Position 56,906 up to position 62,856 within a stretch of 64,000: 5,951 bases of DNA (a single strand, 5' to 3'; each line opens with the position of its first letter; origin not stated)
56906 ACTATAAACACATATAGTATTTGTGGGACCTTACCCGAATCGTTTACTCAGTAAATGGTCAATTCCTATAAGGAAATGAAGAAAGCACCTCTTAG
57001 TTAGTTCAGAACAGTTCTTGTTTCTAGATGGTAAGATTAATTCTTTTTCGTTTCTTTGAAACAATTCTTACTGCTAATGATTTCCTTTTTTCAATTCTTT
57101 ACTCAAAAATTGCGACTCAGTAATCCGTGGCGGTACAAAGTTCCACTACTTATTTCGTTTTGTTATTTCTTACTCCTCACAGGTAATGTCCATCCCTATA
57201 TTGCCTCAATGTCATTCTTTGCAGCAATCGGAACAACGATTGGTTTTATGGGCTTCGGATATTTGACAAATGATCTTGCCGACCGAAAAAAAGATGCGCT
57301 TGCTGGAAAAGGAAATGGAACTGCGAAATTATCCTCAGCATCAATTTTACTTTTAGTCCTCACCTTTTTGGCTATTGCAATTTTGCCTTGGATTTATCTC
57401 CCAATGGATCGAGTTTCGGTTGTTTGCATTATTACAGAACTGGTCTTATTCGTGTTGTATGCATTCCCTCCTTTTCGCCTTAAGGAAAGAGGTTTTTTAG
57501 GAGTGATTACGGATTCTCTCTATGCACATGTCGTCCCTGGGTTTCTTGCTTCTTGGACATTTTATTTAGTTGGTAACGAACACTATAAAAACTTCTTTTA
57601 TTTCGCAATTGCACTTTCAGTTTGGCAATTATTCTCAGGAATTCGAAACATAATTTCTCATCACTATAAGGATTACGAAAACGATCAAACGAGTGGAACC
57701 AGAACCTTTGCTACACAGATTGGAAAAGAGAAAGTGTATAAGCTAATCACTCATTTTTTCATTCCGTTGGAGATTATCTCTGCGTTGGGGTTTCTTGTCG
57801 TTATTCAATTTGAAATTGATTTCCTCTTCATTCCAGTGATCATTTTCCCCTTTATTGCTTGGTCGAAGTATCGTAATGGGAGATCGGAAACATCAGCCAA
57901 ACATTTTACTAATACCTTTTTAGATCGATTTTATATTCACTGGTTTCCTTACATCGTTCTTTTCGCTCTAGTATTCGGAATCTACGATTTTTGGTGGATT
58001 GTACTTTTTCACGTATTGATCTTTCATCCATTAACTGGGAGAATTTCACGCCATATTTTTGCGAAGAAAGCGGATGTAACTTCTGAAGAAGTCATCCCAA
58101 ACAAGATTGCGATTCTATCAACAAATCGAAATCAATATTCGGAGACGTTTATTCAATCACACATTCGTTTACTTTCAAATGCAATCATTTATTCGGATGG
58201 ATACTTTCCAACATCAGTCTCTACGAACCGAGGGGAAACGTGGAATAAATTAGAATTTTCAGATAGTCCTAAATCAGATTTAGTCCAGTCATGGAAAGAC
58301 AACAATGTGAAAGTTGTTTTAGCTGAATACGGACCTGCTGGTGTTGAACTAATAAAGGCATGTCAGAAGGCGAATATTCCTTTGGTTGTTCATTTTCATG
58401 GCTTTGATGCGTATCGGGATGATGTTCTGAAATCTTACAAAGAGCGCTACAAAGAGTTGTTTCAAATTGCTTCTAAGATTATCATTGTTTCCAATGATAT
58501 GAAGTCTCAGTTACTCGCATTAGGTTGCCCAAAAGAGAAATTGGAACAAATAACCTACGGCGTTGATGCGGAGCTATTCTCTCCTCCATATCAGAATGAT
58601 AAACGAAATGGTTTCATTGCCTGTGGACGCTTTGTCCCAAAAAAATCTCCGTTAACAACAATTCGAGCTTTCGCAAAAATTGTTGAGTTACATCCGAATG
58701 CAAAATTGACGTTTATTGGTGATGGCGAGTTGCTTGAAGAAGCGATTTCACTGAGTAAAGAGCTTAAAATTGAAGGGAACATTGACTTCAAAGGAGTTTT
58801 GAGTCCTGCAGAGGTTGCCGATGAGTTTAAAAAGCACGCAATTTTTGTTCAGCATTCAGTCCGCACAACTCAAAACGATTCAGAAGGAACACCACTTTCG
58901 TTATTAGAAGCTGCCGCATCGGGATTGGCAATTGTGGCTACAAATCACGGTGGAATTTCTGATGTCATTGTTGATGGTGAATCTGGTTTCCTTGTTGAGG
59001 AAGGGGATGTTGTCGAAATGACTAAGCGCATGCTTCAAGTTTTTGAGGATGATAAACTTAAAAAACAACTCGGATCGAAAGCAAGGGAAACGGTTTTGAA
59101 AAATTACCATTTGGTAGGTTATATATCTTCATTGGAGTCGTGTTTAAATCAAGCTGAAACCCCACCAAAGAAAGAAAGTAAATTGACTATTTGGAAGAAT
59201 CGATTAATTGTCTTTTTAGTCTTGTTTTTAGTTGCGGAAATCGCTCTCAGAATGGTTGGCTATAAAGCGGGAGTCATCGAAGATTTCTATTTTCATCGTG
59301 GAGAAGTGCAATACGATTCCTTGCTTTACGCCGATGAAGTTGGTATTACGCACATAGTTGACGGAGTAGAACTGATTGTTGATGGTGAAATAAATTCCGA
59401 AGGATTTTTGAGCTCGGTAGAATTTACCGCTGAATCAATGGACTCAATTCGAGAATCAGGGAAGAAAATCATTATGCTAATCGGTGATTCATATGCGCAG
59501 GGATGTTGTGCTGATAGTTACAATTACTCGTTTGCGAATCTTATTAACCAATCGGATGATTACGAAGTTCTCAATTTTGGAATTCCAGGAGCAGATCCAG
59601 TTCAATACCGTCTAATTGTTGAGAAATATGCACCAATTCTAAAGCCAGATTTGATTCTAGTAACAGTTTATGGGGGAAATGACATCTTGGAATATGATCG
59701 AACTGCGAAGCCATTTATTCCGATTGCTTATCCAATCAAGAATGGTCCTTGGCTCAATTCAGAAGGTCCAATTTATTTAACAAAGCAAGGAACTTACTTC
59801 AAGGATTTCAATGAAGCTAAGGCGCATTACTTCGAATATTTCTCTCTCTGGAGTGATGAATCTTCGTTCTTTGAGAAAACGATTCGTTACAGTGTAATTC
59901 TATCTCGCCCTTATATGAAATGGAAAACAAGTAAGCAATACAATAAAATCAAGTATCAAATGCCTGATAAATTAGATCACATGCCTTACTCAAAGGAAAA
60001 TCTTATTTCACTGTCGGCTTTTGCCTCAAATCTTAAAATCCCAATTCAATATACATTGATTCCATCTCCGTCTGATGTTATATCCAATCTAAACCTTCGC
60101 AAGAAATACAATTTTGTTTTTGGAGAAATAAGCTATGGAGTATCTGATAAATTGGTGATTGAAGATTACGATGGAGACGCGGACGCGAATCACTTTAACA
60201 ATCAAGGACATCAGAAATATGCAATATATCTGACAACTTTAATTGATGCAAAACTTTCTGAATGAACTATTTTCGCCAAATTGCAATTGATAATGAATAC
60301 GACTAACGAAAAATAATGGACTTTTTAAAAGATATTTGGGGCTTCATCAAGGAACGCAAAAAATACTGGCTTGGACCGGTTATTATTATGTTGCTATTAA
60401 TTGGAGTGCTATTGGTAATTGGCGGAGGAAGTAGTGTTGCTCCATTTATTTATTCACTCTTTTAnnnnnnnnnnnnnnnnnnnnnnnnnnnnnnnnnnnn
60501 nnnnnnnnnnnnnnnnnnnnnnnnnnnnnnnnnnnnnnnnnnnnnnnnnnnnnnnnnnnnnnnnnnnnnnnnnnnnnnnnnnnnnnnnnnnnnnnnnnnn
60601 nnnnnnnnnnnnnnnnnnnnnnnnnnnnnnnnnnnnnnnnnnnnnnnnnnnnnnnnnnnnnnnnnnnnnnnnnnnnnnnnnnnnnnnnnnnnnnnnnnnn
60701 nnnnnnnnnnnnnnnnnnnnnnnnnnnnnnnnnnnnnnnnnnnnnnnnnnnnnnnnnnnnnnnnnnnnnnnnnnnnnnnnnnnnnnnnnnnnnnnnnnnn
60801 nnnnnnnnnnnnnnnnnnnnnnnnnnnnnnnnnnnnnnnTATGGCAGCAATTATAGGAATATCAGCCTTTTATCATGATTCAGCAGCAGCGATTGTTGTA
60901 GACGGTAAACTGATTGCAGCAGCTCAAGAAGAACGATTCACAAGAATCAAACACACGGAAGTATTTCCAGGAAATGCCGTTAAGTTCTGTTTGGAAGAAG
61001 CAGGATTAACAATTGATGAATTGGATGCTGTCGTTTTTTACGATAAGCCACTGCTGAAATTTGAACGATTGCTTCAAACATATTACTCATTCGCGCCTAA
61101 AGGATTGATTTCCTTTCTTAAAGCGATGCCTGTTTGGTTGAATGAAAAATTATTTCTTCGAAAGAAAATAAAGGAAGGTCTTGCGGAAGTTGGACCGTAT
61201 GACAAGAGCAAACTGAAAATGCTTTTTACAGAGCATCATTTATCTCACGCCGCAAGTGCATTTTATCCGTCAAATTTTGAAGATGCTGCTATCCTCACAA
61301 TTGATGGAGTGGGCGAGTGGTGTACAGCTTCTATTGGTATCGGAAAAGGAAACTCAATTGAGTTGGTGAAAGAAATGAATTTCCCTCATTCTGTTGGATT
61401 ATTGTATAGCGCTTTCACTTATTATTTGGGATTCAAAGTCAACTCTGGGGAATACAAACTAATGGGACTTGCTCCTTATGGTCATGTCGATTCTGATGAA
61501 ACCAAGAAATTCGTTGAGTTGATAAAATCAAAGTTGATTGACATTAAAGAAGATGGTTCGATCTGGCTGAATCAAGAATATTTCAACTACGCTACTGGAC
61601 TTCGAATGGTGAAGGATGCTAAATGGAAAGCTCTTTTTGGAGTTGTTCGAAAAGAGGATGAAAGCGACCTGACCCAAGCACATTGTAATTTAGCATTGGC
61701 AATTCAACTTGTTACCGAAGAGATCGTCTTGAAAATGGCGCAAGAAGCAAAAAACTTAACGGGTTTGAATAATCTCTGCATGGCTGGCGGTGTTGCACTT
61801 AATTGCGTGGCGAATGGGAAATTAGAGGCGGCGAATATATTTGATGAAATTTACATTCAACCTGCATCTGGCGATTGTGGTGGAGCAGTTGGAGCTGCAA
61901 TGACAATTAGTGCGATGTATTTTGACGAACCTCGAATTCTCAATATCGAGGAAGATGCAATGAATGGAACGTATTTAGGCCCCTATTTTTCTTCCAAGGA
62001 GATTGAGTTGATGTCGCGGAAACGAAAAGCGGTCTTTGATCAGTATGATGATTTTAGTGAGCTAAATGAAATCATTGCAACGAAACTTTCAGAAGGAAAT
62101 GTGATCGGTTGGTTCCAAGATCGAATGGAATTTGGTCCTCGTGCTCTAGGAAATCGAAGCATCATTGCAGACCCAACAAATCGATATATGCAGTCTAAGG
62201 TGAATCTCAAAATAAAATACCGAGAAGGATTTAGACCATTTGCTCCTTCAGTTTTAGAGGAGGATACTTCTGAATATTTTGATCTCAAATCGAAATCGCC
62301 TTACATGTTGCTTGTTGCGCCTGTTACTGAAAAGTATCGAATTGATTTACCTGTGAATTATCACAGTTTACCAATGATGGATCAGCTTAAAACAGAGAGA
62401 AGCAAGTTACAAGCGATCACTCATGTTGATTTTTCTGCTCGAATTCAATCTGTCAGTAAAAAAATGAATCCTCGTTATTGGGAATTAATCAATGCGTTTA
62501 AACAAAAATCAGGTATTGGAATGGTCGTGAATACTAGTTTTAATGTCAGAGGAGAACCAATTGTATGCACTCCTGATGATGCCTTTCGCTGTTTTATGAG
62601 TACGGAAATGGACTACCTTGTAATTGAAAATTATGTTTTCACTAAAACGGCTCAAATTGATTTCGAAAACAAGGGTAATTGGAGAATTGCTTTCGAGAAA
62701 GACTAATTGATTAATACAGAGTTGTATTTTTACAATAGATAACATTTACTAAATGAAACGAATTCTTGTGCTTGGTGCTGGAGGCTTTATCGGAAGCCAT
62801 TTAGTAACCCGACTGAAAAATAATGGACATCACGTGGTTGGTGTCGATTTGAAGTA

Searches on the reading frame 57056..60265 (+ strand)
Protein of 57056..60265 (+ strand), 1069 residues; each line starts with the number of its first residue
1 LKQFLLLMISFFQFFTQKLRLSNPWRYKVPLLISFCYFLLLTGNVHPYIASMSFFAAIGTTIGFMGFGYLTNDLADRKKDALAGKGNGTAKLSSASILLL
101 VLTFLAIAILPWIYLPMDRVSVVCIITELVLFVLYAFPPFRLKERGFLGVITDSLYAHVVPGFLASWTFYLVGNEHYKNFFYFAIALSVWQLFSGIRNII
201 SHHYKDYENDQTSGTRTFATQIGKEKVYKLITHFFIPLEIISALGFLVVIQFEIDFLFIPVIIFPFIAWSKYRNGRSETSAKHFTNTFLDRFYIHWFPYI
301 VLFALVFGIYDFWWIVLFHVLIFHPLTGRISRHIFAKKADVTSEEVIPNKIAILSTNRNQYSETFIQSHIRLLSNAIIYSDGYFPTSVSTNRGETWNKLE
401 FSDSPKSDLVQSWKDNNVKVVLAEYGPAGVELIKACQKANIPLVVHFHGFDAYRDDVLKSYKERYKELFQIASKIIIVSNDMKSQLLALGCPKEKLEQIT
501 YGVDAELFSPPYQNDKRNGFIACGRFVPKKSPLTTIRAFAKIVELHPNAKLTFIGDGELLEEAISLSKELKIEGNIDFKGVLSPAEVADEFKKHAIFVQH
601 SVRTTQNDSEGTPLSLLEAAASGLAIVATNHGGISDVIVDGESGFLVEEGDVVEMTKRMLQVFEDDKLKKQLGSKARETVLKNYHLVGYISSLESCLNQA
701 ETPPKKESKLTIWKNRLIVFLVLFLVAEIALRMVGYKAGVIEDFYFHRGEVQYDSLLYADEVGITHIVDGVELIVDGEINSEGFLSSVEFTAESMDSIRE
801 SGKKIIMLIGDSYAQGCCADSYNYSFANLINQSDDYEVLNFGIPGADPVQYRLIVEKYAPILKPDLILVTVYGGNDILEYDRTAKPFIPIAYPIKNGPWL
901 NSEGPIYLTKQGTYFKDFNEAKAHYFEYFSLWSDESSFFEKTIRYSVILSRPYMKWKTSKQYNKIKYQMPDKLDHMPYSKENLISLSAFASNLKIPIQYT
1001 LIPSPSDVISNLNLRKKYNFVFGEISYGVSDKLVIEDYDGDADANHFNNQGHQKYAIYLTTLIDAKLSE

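Call 14: search_protein_families(library=pfam, proteins=[window:57056-60265:+], max_evalue=0.001)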
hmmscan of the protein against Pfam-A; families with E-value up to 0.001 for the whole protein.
window:57056-60265:+ (1069 aa): 8 families
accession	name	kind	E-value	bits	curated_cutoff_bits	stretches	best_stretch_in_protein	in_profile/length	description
PF00534.26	Glycos_transf_1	-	2.4e-35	122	26.4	1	513-678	11-171/172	Glycosyl transferases group 1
PF13692.12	Glyco_trans_1_4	-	5.6e-25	88.7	27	1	520-665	4-142/142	Glycosyl transferases group 1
PF01040.23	UbiA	-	1.2e-13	51.3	34.2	1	33-284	3-244/250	UbiA prenyltransferase family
PF13439.12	Glyco_transf_4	-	1.6e-11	44.9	28.5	1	407-506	62-169/170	Glycosyltransferase Family 4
PF13524.12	Glyco_trans_1_2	-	2.3e-07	31.3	25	1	547-685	13-134/144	Glycosyl transferase-like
PF13472.12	Lipase_GDSL_2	-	2.4e-06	28.6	32.9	1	809-884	2-82/178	GDSL-like Lipase/Acylhydrolase family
PF13579.12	Glyco_trans_4_4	-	4.3e-05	24.3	29.7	1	411-502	65-158/158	Glycosyl transferase 4-like domain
PF14606.12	Lipase_GDSL_3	-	0.0005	20.8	27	0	803-847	1-45/178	GDSL-like Lipase/Acylhydrolase family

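Call 47: search_protein_families(library=ncbifam, proteins=[window:57056-60265:+], max_evalue=0.00001)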
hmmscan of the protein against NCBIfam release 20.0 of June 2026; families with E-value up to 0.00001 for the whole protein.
window:57056-60265:+ (1069 aa): 36 families (the best 25 are shown)
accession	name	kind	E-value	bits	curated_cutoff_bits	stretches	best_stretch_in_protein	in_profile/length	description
TIGR04005.1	wcaL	equivalog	6.5e-29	101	537.6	1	417-685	118-391/406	colanic acid biosynthesis glycosyltransferase WcaL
TIGR03088.1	stp2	hypoth_equivalog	5.5e-26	91.5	409.05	1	429-686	92-359/374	TIGR03088 family PEP-CTERM/XrtA system glycosyltransferase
TIGR03999.1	thiol_BshA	equivalog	2.3e-23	82.7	273.7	1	437-695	110-368/375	N-acetyl-alpha-D-glucosaminyl L-malate synthase BshA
NF041876.1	EPS_EpsE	equivalog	1.1e-21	77.5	400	1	471-685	161-381/389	exopolysaccharide biosynthesis GT4 family glycosyltransferase EpsE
NF047880.1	glyco_SdgA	exception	5.4e-19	68.1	800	1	438-680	236-471/488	serine-aspartate repeat adhesin O-glycosyltransferase SdgA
TIGR04063.1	stp3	hypoth_equivalog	1.7e-18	66.7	442.05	1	468-682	154-377/397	TIGR04063 family PEP-CTERM/XrtA system glycosyltransferase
NF007396.0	PRK09922.1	equivalog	3.4e-18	65.7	385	1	466-698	131-356/361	lipopolysaccharide 1,6-galactosyltransferase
NF038229.1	Glyco4_Geo_Pelo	equivalog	1.9e-17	63.3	400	1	432-685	71-321/338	GPMC system family 4 glycosyltransferase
TIGR03449.1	mycothiol_MshA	equivalog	7e-15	54.8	462.5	1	466-678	159-382/406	D-inositol-3-phosphate glycosyltransferase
NF041010.1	glycosy_Agl16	equivalog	1.6e-13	50.3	575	1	465-679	127-331/352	glycosylation protein Agl16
NF050063.1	ProtGlycPglJ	equivalog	1.3e-12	47.6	500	1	516-681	193-348/363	N-acetylgalactosamine-N,N'-diacetylbacillosaminyl-diphospho-undecaprenol 4-alpha-N-acetylgalactosaminyltransferase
NF050056.1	ProtGlycPglH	equivalog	8.8e-12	44.8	600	1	428-685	96-338/354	GalNAc-alpha-(1->4)-GalNAc-alpha-(1->3)-diNAcBac-PP-undecaprenol alpha-1,4-N-acetyl-D-galactosaminyltransferase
NF009516.0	PRK12875.1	equivalog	2.1e-11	43.4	205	1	69-269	71-258/292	prenyltransferase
TIGR04157.1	glyco_rSAM_CFB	subfamily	2.6e-11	43.2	400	1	454-686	153-395/406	TIGR04157 family glycosyltransferase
NF012034.0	PRK15490.1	equivalog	3.8e-11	42.1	813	1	524-656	405-529/578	Vi polysaccharide biosynthesis glycosyltransferase TviE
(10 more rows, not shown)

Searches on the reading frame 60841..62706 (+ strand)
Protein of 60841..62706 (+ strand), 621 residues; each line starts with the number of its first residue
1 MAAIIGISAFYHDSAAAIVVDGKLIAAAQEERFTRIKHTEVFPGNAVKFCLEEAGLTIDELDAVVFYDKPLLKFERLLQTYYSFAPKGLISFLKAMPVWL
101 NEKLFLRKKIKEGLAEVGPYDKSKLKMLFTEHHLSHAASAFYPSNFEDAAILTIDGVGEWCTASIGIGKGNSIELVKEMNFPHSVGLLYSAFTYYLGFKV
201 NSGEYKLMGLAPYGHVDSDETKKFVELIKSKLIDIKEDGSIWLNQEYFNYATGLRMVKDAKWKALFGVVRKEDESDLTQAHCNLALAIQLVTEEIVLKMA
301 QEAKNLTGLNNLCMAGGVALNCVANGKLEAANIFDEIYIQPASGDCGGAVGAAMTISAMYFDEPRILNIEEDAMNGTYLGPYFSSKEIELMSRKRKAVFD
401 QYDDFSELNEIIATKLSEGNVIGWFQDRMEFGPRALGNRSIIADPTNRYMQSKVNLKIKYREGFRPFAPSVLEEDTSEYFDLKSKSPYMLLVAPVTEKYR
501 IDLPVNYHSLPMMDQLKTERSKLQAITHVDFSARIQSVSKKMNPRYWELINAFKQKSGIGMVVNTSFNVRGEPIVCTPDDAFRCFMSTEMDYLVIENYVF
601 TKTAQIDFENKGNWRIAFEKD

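Call 14: search_protein_families(library=pfam, proteins=[window:60841-62706:+], max_evalue=0.001)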
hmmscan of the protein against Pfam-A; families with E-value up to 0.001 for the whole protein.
window:60841-62706:+ (621 aa): 2 families
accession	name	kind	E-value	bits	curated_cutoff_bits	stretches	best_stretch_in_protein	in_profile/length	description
PF02543.21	Carbam_trans_N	-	5.7e-94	315.8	24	1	4-354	2-346/346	Carbamoyltransferase N-terminus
PF16861.10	Carbam_trans_C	-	2.5e-73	245.7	27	1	413-602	1-170/170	Carbamoyltransferase C-terminus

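Call 47: search_protein_families(library=ncbifam, proteins=[window:60841-62706:+], max_evalue=0.00001)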
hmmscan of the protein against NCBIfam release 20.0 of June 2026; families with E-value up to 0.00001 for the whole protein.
window:60841-62706:+ (621 aa): 1 family
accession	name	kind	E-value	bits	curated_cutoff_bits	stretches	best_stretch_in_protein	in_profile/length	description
NF041651.1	nodul_NodU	equivalog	1.9e-42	145.8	1000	1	4-601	3-553/556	nodulation protein NodU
